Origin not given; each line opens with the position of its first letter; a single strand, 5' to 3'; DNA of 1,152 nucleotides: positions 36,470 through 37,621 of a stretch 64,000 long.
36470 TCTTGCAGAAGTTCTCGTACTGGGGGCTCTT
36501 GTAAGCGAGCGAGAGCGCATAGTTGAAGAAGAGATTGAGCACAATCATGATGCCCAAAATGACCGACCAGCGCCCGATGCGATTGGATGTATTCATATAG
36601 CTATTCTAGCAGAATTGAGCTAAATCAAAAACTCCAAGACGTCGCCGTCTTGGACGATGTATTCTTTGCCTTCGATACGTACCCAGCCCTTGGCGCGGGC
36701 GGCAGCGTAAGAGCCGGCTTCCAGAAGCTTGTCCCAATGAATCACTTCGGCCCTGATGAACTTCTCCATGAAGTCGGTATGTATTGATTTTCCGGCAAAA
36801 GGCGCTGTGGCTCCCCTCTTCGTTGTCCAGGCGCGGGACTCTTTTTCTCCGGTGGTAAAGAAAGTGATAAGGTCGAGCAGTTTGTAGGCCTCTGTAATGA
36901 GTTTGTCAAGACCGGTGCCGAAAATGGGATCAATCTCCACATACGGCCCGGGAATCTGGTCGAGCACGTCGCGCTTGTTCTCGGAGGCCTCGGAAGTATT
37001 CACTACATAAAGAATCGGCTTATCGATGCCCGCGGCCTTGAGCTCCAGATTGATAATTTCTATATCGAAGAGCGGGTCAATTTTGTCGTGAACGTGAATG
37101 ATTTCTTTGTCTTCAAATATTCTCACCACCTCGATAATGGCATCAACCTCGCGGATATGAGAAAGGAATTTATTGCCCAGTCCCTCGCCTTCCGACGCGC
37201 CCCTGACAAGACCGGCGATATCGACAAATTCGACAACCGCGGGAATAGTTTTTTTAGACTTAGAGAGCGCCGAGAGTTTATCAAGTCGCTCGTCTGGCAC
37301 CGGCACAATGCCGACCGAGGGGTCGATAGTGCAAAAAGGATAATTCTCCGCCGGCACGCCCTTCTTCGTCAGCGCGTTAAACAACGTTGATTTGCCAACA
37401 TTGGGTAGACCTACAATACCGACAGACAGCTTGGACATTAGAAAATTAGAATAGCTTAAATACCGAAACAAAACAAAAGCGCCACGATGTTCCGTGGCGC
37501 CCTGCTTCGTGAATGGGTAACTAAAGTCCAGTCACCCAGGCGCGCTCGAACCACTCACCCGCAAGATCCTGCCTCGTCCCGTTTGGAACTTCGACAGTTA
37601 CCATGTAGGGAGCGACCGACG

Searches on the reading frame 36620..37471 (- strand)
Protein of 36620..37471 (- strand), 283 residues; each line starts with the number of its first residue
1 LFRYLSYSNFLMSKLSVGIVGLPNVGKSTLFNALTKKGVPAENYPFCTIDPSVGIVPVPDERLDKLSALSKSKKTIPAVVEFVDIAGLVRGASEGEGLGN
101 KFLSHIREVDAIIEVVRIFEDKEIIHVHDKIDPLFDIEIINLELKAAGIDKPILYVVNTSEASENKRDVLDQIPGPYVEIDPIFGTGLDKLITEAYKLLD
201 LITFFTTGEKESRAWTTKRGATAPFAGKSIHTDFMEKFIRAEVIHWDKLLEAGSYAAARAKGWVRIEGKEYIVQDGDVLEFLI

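Call 45: search_protein_families(library=pfam, proteins=[window:36620-37471:-], max_evalue=0.001)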
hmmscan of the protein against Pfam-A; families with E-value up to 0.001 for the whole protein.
window:36620-37471:- (283 aa): 3 families
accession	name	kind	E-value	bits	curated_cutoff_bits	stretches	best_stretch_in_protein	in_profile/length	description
PF06071.19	YchF-GTPase_C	-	2.2e-32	111.5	27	1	201-282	1-82/84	Protein of unknown function (DUF933)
PF01926.29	MMR_HSR1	-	2.5e-22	79.6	21.9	1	17-158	2-112/113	50S ribosome-binding GTPase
PF02421.24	FeoB_N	-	1.1e-07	32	27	1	17-57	3-43/156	Ferrous iron transport protein B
